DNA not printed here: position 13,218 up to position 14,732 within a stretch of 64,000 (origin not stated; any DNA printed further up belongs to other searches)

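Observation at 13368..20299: PrsK/PrsR/PrsT-like trio in a non-canonical form: soluble 3xGAF-PAS kinase, a sigma54 activator with no DNA-binding domain, and an ~860-aa TPR protein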

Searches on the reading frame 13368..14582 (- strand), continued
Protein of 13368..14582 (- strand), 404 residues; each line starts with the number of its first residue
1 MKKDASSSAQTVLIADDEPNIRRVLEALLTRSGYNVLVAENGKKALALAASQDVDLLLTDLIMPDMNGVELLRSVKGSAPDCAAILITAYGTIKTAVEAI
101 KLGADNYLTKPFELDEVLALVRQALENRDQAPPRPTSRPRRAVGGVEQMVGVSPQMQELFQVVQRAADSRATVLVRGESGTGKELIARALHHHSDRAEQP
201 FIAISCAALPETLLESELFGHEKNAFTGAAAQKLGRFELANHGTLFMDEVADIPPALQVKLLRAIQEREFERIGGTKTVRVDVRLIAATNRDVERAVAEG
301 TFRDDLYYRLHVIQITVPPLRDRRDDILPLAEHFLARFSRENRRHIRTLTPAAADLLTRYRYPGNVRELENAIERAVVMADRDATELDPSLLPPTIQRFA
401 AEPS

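Call 14: find_homologous_proteins(query=window:13368-14582:-, max_evalue=1e-30)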
Query window:13368-14582:- (404 aa): 8000 proteins with E <= 1e-30 among 8000 candidates; the best 120 are listed.
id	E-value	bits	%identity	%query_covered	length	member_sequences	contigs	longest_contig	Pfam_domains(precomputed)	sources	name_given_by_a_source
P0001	4.3e-248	840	96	100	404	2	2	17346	PF00158.33,PF25601.2,PF14532.13,PF07728.21,PF00072.31,PF13191.13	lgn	-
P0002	2.7e-176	604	70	97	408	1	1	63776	PF00158.33,PF25601.2,PF14532.13,PF07728.21,PF00072.31,PF01078.28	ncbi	-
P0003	8.3e-171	586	69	98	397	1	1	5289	PF00158.33,PF25601.2,PF14532.13,PF07728.21,PF00072.31,PF01078.28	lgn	-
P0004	5.1e-170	584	68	98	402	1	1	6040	PF00158.33,PF25601.2,PF14532.13,PF07728.21,PF00072.31,PF01078.28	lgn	-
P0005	5.3e-170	584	66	98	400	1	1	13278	PF00158.33,PF25601.2,PF14532.13,PF07728.21,PF00072.31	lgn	-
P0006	6.1e-169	580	67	97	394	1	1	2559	PF00158.33,PF25601.2,PF14532.13,PF07728.21,PF00072.31,PF01078.28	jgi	jgi:DNA-binding NtrC family response regulator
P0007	7.0e-169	580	67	97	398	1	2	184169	PF00158.33,PF25601.2,PF14532.13,PF07728.21,PF00072.31,PF01078.28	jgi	-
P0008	1.1e-168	579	67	99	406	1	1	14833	PF00158.33,PF25601.2,PF14532.13,PF07728.21,PF00072.31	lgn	-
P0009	7.8e-168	576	67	97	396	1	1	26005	PF00158.33,PF07724.21,PF25601.2,PF14532.13,PF07728.21,PF00072.31,PF01078.28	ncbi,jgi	jgi:DNA-binding NtrC family response regulator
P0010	2.1e-167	575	67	98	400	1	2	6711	PF00158.33,PF25601.2,PF14532.13,PF07728.21,PF00072.31,PF01078.28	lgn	-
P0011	4.1e-167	574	66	96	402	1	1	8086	PF00158.33,PF25601.2,PF14532.13,PF07728.21,PF00072.31,PF01078.28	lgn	-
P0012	1.3e-166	572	66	97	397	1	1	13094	PF00158.33,PF25601.2,PF14532.13,PF07728.21,PF00072.31,PF01078.28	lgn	-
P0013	2.4e-166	572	65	97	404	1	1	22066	PF00158.33,PF25601.2,PF14532.13,PF07728.21,PF00072.31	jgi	jgi:two-component system response regulator AtoC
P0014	2.8e-166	571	66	98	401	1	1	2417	PF00158.33,PF25601.2,PF14532.13,PF07728.21,PF00072.31,PF01078.28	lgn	-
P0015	3.6e-166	571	65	97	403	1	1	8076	PF00158.33,PF25601.2,PF14532.13,PF07728.21,PF00072.31,PF01078.28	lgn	-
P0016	3.7e-166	571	66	97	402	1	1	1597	PF00158.33,PF25601.2,PF14532.13,PF07728.21,PF00072.31,PF01078.28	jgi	-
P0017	6.1e-166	570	64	97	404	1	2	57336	PF00158.33,PF25601.2,PF14532.13,PF07728.21,PF00072.31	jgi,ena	-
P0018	7.6e-166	570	65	97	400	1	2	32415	PF00158.33,PF25601.2,PF14532.13,PF07728.21,PF00072.31,PF01078.28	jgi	jgi:two-component system, NtrC family, response regulator AtoC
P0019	1.3e-165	569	66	98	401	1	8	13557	PF00158.33,PF25601.2,PF14532.13,PF07728.21,PF00072.31,PF01078.28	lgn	-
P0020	3.2e-165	568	67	96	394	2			PF00158.33,PF25601.2,PF14532.13,PF07728.21,PF00072.31,PF01078.28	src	-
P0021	4.5e-165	567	65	96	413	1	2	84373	PF00158.33,PF25601.2,PF14532.13,PF07728.21,PF00072.31,PF01078.28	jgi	jgi:DNA-binding NtrC family response regulator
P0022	4.5e-165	567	66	96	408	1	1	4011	PF00158.33,PF07724.21,PF25601.2,PF14532.13,PF07728.21,PF00072.31,PF01078.28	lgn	-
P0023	6.1e-165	567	65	99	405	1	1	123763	PF00158.33,PF25601.2,PF14532.13,PF07728.21,PF00072.31,PF01078.28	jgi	jgi:DNA-binding NtrC family response regulator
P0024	9.0e-165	566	67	96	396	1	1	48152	PF20030.6,PF00158.33,PF07724.21,PF25601.2,PF00004.36,PF14532.13,PF07728.21,PF00072.31,PF01078.28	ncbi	ncbi:MAG: sigma-54-dependent transcriptional regulator [Chthonomonadales bacterium]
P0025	9.9e-165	566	64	97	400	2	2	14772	PF00158.33,PF25601.2,PF14532.13,PF07728.21,PF00072.31,PF01078.28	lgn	-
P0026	2.3e-164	565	64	99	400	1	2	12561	PF00158.33,PF25601.2,PF14532.13,PF07728.21,PF00072.31,PF01078.28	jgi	jgi:Nif-specific regulatory protein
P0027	2.6e-164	565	66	97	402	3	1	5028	PF00158.33,PF25601.2,PF14532.13,PF07728.21,PF00072.31,PF01078.28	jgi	jgi:DNA-binding NtrC family response regulator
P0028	8.4e-164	563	68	97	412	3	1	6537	PF00158.33,PF25601.2,PF14532.13,PF07728.21,PF00072.31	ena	-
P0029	9.6e-164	563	65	97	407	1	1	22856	PF00158.33,PF25601.2,PF14532.13,PF07728.21,PF00072.31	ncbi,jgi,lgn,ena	jgi:DNA-binding NtrC family response regulator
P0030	3.5e-163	561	66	98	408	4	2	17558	PF00158.33,PF25601.2,PF14532.13,PF07728.21,PF00072.31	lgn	-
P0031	5.6e-163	560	65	97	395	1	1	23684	PF20030.6,PF00158.33,PF07724.21,PF25601.2,PF00004.36,PF14532.13,PF07728.21,PF00072.31,PF01078.28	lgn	-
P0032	1.4e-162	559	64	97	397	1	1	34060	PF00158.33,PF25601.2,PF14532.13,PF07728.21,PF00072.31,PF01078.28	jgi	jgi:DNA-binding NtrC family response regulator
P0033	8.2e-162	557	64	100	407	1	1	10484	PF00158.33,PF25601.2,PF14532.13,PF07728.21,PF00072.31,PF01078.28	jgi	-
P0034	1.0e-161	556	66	97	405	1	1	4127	PF00158.33,PF25601.2,PF14532.13,PF07728.21,PF00072.31,PF01078.28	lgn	-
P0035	1.3e-161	556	65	96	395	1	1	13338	PF00158.33,PF25601.2,PF14532.13,PF07728.21,PF00072.31,PF01078.28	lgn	-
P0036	2.3e-161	555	64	98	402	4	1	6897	PF00158.33,PF25601.2,PF14532.13,PF07728.21,PF00072.31,PF01078.28,PF13191.13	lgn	-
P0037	3.4e-161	555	64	98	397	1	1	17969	PF00158.33,PF07724.21,PF25601.2,PF14532.13,PF07728.21,PF00072.31,PF01078.28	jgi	jgi:DNA-binding NtrC family response regulator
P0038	3.7e-161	554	66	96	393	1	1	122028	PF00158.33,PF25601.2,PF14532.13,PF07728.21,PF00072.31,PF01078.28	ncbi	-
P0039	3.8e-161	554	64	96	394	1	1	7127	PF00158.33,PF25601.2,PF14532.13,PF07728.21,PF00072.31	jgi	jgi:DNA-binding NtrC family response regulator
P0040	5.2e-161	554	63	98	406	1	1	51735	PF00158.33,PF25601.2,PF14532.13,PF07728.21,PF00072.31,PF01078.28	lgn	-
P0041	6.0e-161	554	65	96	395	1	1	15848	PF20030.6,PF00158.33,PF25601.2,PF00004.36,PF14532.13,PF07728.21,PF00072.31,PF01078.28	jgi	-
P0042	6.4e-161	554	64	98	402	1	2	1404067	PF00158.33,PF25601.2,PF07726.18,PF14532.13,PF07728.21,PF00072.31,PF01078.28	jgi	jgi:two-component system response regulator AtoC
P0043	6.4e-161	554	65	96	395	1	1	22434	PF20030.6,PF00158.33,PF25601.2,PF00004.36,PF14532.13,PF07728.21,PF00072.31,PF01078.28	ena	-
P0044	8.4e-161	553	65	96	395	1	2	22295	PF20030.6,PF00158.33,PF25601.2,PF00004.36,PF14532.13,PF07728.21,PF00072.31,PF01078.28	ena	-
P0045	1.8e-160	552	65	96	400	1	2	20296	PF20030.6,PF00158.33,PF25601.2,PF14532.13,PF07728.21,PF00072.31,PF01078.28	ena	-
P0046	2.4e-160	552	65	96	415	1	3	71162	PF00158.33,PF07724.21,PF25601.2,PF00004.36,PF14532.13,PF07728.21,PF00072.31,PF01078.28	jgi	jgi:DNA-binding NtrC family response regulator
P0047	3.0e-160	551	65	96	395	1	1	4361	PF20030.6,PF00158.33,PF25601.2,PF00004.36,PF14532.13,PF07728.21,PF00072.31,PF01078.28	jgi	-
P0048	6.3e-160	550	64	97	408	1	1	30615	PF00158.33,PF25601.2,PF14532.13,PF07728.21,PF00072.31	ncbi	-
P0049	2.5e-159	548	63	97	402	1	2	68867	PF00158.33,PF25601.2,PF14532.13,PF07728.21,PF00072.31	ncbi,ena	-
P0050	3.9e-159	548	64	97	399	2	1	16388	PF00158.33,PF07724.21,PF25601.2,PF14532.13,PF07728.21,PF00072.31,PF01078.28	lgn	-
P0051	8.2e-159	547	63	97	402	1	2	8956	PF00158.33,PF25601.2,PF14532.13,PF07728.21,PF00072.31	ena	-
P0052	1.1e-158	546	64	96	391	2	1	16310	PF00158.33,PF25601.2,PF14532.13,PF07728.21,PF00072.31,PF01078.28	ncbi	-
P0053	2.3e-158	545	63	98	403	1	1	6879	PF00158.33,PF25601.2,PF14532.13,PF00072.31,PF01078.28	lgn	-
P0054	4.6e-158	544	63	96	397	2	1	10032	PF00158.33,PF25601.2,PF14532.13,PF07728.21,PF00072.31,PF01078.28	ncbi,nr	ncbi:MAG: two component, sigma54 specific, transcriptional regulator, Fis family [Chthonomonadaceae 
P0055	7.5e-158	544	64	97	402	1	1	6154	PF00158.33,PF25601.2,PF14532.13,PF07728.21,PF00072.31,PF01078.28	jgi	jgi:DNA-binding NtrC family response regulator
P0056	7.9e-158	544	64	97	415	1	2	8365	PF00158.33,PF25601.2,PF14532.13,PF07728.21,PF00072.31,PF01078.28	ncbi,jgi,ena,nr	ncbi:MAG TPA: sigma-54 dependent transcriptional regulator [Chthonomonadaceae bacterium]|nr:sigma-54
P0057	3.8e-157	541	63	97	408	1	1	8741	PF00158.33,PF25601.2,PF14532.13,PF07728.21,PF00072.31,PF01078.28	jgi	-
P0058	4.6e-157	541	63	97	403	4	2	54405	PF00158.33,PF25601.2,PF14532.13,PF07728.21,PF00072.31,PF01078.28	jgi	-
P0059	1.5e-156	539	62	97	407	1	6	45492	PF00158.33,PF25601.2,PF14532.13,PF00072.31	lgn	-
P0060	2.6e-156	539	62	97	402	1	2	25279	PF00158.33,PF25601.2,PF14532.13,PF07728.21,PF00072.31,PF01078.28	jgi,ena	-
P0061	3.0e-156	538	61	97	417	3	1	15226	PF00158.33,PF25601.2,PF14532.13,PF07728.21,PF00072.31,PF01078.28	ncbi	-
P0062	3.7e-156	538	62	97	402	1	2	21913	PF00158.33,PF25601.2,PF14532.13,PF07728.21,PF00072.31,PF01078.28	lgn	-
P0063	9.6e-156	537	61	99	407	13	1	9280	PF00158.33,PF25601.2,PF14532.13,PF07728.21,PF00072.31,PF01078.28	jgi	jgi:two-component system response regulator AtoC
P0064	1.1e-155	536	62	98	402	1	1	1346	PF00158.33,PF25601.2,PF14532.13,PF07728.21,PF00072.31,PF01078.28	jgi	jgi:DNA-binding NtrC family response regulator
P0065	3.4e-155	535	61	98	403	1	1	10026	PF00158.33,PF25601.2,PF14532.13,PF07728.21,PF00072.31,PF01078.28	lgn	-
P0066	4.1e-155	535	62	97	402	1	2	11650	PF00158.33,PF25601.2,PF14532.13,PF07728.21,PF00072.31,PF01078.28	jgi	jgi:DNA-binding NtrC family response regulator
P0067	7.0e-155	534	62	97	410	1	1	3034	PF00158.33,PF25601.2,PF14532.13,PF00072.31,PF01078.28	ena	-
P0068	8.2e-155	534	62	98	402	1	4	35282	PF00158.33,PF25601.2,PF14532.13,PF07728.21,PF00072.31,PF01078.28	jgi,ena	-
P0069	1.7e-154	533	61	98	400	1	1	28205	PF00158.33,PF25601.2,PF14532.13,PF07728.21,PF00072.31,PF01078.28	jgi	jgi:DNA-binding NtrC family response regulator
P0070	2.0e-154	532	63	97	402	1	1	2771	PF00158.33,PF25601.2,PF14532.13,PF07728.21,PF00072.31,PF01078.28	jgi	jgi:DNA-binding NtrC family response regulator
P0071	3.3e-154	532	62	97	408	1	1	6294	PF00158.33,PF25601.2,PF14532.13,PF00072.31,PF01078.28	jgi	jgi:DNA-binding NtrC family response regulator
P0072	3.4e-154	532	61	97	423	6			PF00158.33,PF25601.2,PF14532.13,PF07728.21,PF00072.31,PF01078.28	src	-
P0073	4.4e-154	531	62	95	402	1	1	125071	PF00158.33,PF25601.2,PF14532.13,PF07728.21,PF00072.31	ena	-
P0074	9.1e-154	530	60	97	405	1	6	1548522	PF00158.33,PF25601.2,PF14532.13,PF07728.21,PF00072.31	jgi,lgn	jgi:DNA-binding NtrC family response regulator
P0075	1.7e-153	529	62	96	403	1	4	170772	PF00158.33,PF25601.2,PF00004.36,PF14532.13,PF07728.21,PF00072.31,PF01078.28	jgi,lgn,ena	jgi:DNA-binding NtrC family response regulator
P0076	1.8e-153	529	59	98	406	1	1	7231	PF00158.33,PF25601.2,PF14532.13,PF07728.21,PF00072.31,PF01078.28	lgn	-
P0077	2.3e-153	529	61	98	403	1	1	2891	PF00158.33,PF25601.2,PF14532.13,PF07728.21,PF00072.31,PF01078.28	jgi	jgi:DNA-binding NtrC family response regulator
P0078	2.6e-153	529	60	97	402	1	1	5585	PF00158.33,PF25601.2,PF14532.13,PF00072.31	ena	-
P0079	2.9e-153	529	62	97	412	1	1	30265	PF00158.33,PF25601.2,PF07726.18,PF14532.13,PF07728.21,PF00072.31,PF01078.28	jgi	jgi:DNA-binding NtrC family response regulator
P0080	3.3e-153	528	60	97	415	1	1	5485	PF00158.33,PF25601.2,PF14532.13,PF07728.21,PF00072.31,PF01078.28,PF13191.13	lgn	-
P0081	4.0e-153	528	61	97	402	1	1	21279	PF00158.33,PF25601.2,PF14532.13,PF07728.21,PF00072.31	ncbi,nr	ncbi:MAG TPA: sigma-54 dependent transcriptional regulator [Chthonomonadaceae bacterium]|nr:sigma-54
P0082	4.6e-153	528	62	96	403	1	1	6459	PF00158.33,PF25601.2,PF00004.36,PF14532.13,PF07728.21,PF00072.31,PF01078.28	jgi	jgi:DNA-binding NtrC family response regulator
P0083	8.7e-153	527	62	95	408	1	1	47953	PF00158.33,PF25601.2,PF14532.13,PF00072.31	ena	-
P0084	9.8e-153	527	60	97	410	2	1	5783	PF00158.33,PF25601.2,PF14532.13,PF07728.21,PF00072.31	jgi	jgi:DNA-binding NtrC family response regulator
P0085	4.1e-152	525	59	97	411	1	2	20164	PF00158.33,PF25601.2,PF14532.13,PF07728.21,PF00072.31,PF01078.28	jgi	jgi:DNA-binding NtrC family response regulator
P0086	5.7e-152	524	61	96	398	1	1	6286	PF00158.33,PF25601.2,PF14532.13,PF07728.21,PF00072.31,PF01078.28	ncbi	-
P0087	6.9e-152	524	63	96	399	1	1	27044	PF00158.33,PF25601.2,PF14532.13,PF00072.31,PF01078.28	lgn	-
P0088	8.1e-152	524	60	98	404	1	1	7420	PF00158.33,PF25601.2,PF14532.13,PF07728.21,PF00072.31,PF01078.28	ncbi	-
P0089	9.3e-152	524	62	96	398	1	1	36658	PF00158.33,PF25601.2,PF14532.13,PF07728.21,PF00072.31,PF01078.28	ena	-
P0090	1.1e-151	523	62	95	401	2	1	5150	PF00158.33,PF25601.2,PF14532.13,PF07728.21,PF00072.31,PF01078.28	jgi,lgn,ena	-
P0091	1.2e-151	523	61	97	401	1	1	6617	PF00158.33,PF25601.2,PF14532.13,PF07728.21,PF00072.31,PF13191.13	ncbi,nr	ncbi:MAG: sigma-54 dependent transcriptional regulator [Chloroherpetonaceae bacterium]|nr:sigma-54 d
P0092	1.6e-151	523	62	97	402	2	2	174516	PF00158.33,PF25601.2,PF14532.13,PF00072.31,PF01078.28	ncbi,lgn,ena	-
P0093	1.6e-151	523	60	97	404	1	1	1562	PF00158.33,PF25601.2,PF14532.13,PF07728.21,PF00072.31,PF13191.13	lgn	-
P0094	1.8e-151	523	62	96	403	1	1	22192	PF00158.33,PF25601.2,PF00004.36,PF14532.13,PF07728.21,PF00072.31,PF01078.28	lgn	-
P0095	2.0e-151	522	60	97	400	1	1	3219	PF00158.33,PF25601.2,PF14532.13,PF00072.31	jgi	jgi:DNA-binding NtrC family response regulator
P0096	2.5e-151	522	61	97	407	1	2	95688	PF00158.33,PF25601.2,PF14532.13,PF07728.21,PF00072.31,PF01078.28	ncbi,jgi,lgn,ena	jgi:DNA-binding NtrC family response regulator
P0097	2.5e-151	522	60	97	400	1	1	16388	PF00158.33,PF25601.2,PF14532.13,PF00072.31,PF01078.28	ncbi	-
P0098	3.2e-151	522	61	97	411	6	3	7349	PF00158.33,PF25601.2,PF14532.13,PF00072.31,PF01078.28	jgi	-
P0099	3.2e-151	522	60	97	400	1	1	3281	PF00158.33,PF25601.2,PF14532.13,PF07728.21,PF00072.31,PF01078.28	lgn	-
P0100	3.4e-151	522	62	96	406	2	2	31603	PF00158.33,PF25601.2,PF14532.13,PF07728.21,PF00072.31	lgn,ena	-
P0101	3.9e-151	521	61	96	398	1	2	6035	PF00158.33,PF25601.2,PF14532.13,PF07728.21,PF00072.31,PF01078.28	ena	-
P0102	4.5e-151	521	63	96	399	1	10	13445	PF00158.33,PF25601.2,PF14532.13,PF00072.31,PF01078.28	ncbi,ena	-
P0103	7.6e-151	521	61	96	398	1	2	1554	PF00158.33,PF25601.2,PF14532.13,PF07728.21,PF00072.31,PF01078.28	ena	-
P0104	9.0e-151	520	61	96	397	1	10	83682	PF00158.33,PF25601.2,PF14532.13,PF07728.21,PF00072.31,PF01078.28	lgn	-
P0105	9.3e-151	520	61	96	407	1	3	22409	PF00158.33,PF25601.2,PF14532.13,PF07728.21,PF00072.31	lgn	-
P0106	1.0e-150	520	59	99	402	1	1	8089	PF00158.33,PF25601.2,PF14532.13,PF00072.31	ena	-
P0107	1.6e-150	519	60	97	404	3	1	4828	PF00158.33,PF25601.2,PF14532.13,PF00072.31,PF01078.28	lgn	-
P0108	2.0e-150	519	61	96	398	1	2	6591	PF00158.33,PF25601.2,PF14532.13,PF07728.21,PF00072.31,PF01078.28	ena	-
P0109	2.3e-150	519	59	96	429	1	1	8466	PF00158.33,PF25601.2,PF14532.13,PF00072.31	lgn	-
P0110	2.6e-150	519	60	96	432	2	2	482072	PF00158.33,PF25601.2,PF14532.13,PF07728.21,PF00072.31,PF01078.28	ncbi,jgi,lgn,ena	jgi:DNA-binding NtrC family response regulator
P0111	3.3e-150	518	62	96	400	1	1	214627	PF00158.33,PF25601.2,PF14532.13,PF07728.21,PF00072.31,PF01078.28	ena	-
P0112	4.0e-150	518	60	98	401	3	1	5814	PF00158.33,PF07724.21,PF25601.2,PF14532.13,PF07728.21,PF00072.31,PF01078.28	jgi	jgi:DNA-binding NtrC family response regulator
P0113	4.6e-150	518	61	96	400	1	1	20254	PF00158.33,PF25601.2,PF14532.13,PF07728.21,PF00072.31,PF01078.28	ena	-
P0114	4.6e-150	518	59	96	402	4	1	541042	PF00158.33,PF25601.2,PF14532.13,PF00072.31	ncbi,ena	-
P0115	5.6e-150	518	60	98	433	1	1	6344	PF00158.33,PF25601.2,PF14532.13,PF07728.21,PF00072.31,PF01078.28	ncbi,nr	ncbi:MAG TPA: sigma-54 dependent transcriptional regulator [Capsulimonadaceae bacterium]|nr:sigma-54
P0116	6.4e-150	518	60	98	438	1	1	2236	PF00158.33,PF07724.21,PF25601.2,PF00004.36,PF14532.13,PF07728.21,PF00072.31,PF01078.28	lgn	-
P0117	6.4e-150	518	61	96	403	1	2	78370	PF00158.33,PF25601.2,PF00004.36,PF14532.13,PF07728.21,PF00072.31,PF01078.28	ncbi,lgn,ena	-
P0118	8.5e-150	517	60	97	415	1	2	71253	PF00158.33,PF25601.2,PF14532.13,PF07728.21,PF00072.31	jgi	jgi:DNA-binding NtrC family response regulator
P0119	8.6e-150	517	59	96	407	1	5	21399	PF00158.33,PF25601.2,PF14532.13,PF00072.31,PF01078.28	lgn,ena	-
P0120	1.0e-149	517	60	97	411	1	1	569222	PF00158.33,PF25601.2,PF14532.13,PF00072.31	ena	-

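Call 16: find_related_loci(query=window:13368-14582:-, collection=genome_contigs, flank=8000)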
Query window:13368-14582:- (404 aa) in genome_contigs; peptide patterns used: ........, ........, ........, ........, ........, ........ (x = any residue, [..] = any of these).
600 stretches matched a pattern (row limit reached: there are more); 565 encode a relative of the query (tblastn E <= 1e-3); the best 80 are kept; 80 distinct loci.
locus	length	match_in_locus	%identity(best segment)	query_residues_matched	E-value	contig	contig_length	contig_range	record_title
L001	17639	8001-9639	65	2-400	1e-173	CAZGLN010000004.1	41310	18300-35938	MAG TPA_asm: uncultured Chthonomonadales bacterium isolate SRP290908_co1_123 genome assembly, contig: NODE_1048_length_4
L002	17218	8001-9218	59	5-396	7e-158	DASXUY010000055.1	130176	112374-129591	MAG TPA_asm: Capsulimonadaceae bacterium isolate SMAG_U4730 k141_399709, whole genome shotgun sequence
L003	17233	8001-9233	59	5-397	1e-157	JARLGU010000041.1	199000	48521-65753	MAG: Capsulimonadaceae bacterium isolate MAG_BO11 MetaBAT2_Bin_11_Oxic_k141_1151069, whole genome shotgun sequence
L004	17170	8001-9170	60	10-397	3e-154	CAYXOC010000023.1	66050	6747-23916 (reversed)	MAG TPA_asm: uncultured bacterium isolate binchicken_co152_100 genome assembly, contig: NODE_485_length_66050_cov_14.735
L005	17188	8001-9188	58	4-397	9e-149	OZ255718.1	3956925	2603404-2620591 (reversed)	MAG: Capsulimonadaceae bacterium isolate 2a8c9191-2463-4728-b900-79d1934bd544 genome assembly, chromosome: 1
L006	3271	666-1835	58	10-397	6e-153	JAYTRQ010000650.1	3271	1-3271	MAG: Armatimonadota bacterium isolate GFS_4810 GFS_4810_649, whole genome shotgun sequence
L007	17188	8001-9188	57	6-397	1e-144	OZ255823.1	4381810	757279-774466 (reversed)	MAG: Capsulimonadaceae bacterium isolate 0e0e4994-cba3-4c6d-b89d-4184e066f449 genome assembly, chromosome: 1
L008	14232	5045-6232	56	4-397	7e-145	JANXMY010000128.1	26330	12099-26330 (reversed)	MAG: Armatimonadetes bacterium isolate 338R_concoct_76 338R_k141_876509, whole genome shotgun sequence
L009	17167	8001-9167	58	10-397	4e-145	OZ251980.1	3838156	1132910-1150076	MAG: Capsulimonadaceae bacterium isolate 06eb62b4-fc4b-4abf-9e54-2ecc4e52469e genome assembly, chromosome: 1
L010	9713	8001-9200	59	2-397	2e-144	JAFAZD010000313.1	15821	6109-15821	MAG: Armatimonadota bacterium isolate CP_BM_RX_R8_32 BM_RX_R8_k147_3531510, whole genome shotgun sequence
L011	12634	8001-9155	52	12-397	1e-129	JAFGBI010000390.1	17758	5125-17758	MAG: Polyangiaceae bacterium isolate Zod_Metabat.1029 k87_12691246, whole genome shotgun sequence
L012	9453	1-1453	68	12-400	2e-129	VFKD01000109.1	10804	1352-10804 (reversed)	MAG: bacterium isolate Bin_57_9 c_000004707319, whole genome shotgun sequence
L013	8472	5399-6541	53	12-393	9e-128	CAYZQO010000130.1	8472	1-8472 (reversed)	MAG TPA_asm: uncultured Polyangiaceae bacterium isolate SRP294416_co1_450 genome assembly, contig: NODE_19214_length_847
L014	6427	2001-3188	51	8-396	4e-128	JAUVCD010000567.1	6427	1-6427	MAG: Myxococcales bacterium isolate CSMAG_262 CSMAG_262_k141_2600106_length_6427_cov_6.0563, whole genome shotgun sequen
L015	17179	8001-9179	50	10-403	9e-125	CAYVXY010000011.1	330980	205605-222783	MAG TPA_asm: uncultured Polyangiaceae bacterium isolate SRP302447_co2_334 genome assembly, contig: NODE_91_length_330980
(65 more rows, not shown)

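Call 40: find_encoding_contigs(protein=P0002, flank=10000, max_places=2)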
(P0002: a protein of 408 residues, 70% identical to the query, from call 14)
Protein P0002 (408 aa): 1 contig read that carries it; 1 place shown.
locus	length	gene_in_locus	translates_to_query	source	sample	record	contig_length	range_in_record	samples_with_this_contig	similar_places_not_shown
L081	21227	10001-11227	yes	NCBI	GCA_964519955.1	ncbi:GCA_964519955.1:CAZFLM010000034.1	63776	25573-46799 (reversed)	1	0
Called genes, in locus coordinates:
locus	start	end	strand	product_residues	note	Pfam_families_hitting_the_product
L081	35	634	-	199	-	-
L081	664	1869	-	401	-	PF12704:MacB_PCD, PF02687:FtsX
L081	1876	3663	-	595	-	PF25917:BSH_RND, PF25881:HH_YBHG (weak), PF25954:Beta-barrel_RND_2, PF25990:Beta-barrel_YknX (weak), PF25967:RND-MFP_C (faint)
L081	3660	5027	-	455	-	PF02321:OEP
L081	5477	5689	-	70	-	-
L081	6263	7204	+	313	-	PF01408:GFO_IDH_MocA, PF02894:GFO_IDH_MocA_C, PF22725:GFO_IDH_MocA_C3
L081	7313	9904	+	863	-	PF01590:GAF, PF13185:GAF_2, PF13492:GAF_3, PF01590:GAF, PF13185:GAF_2, PF13492:GAF_3, PF08448:PAS_4, PF00512:HisKA, +2 more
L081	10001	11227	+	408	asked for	PF00072:Response_reg, PF00158:Sigma54_activat, PF01078:Mg_chelatase (faint), PF14532:Sigma54_activ_2, PF07728:AAA_5 (weak), PF25601:AAA_lid_14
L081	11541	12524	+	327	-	PF00072:Response_reg, PF07238:PilZ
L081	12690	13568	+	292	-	-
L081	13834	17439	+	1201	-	PF06452:CBM9_1 (weak), PF16402:DUF5010 (weak), PF16158:N_BRCA1_IG (faint)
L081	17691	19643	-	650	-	PF13292:DXP_synthase_N, PF02779:Transket_pyr, PF02780:Transketolase_C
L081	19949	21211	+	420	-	PF06134:RhaA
